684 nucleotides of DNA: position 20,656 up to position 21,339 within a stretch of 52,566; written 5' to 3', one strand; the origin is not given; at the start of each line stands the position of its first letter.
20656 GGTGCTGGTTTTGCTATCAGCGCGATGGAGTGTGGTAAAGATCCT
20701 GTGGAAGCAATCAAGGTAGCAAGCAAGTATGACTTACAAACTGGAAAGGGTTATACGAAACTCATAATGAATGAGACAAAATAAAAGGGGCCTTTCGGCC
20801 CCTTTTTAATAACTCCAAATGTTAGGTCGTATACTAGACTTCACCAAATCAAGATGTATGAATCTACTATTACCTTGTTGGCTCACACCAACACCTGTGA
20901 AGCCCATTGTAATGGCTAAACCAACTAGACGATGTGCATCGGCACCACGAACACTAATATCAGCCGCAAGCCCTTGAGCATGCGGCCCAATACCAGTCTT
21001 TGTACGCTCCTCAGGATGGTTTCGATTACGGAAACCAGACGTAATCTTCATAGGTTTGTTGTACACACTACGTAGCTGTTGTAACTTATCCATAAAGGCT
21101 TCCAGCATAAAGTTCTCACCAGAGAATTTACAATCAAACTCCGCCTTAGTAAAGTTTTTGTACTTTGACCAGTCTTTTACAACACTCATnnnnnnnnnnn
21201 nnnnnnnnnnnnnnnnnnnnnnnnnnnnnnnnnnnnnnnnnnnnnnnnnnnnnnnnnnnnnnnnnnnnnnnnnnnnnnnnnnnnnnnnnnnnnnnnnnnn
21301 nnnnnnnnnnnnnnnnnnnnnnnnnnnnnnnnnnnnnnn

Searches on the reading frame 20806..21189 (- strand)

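Call 18: search_protein_families(library=pfam, proteins=[window:20806-21189:-], max_evalue=0.01)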
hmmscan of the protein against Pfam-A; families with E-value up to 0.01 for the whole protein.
window:20806-21189:- (127 aa): 2 families
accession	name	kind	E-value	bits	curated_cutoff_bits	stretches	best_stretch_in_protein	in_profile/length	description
PF08291.16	Peptidase_M15_3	-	1.9e-12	47.7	23.2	1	13-114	3-108/108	Peptidase M15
PF05951.18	Peptidase_M15_2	-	1e-05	25.8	27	1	32-115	57-147/153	Bacterial protein of unknown function (DUF882)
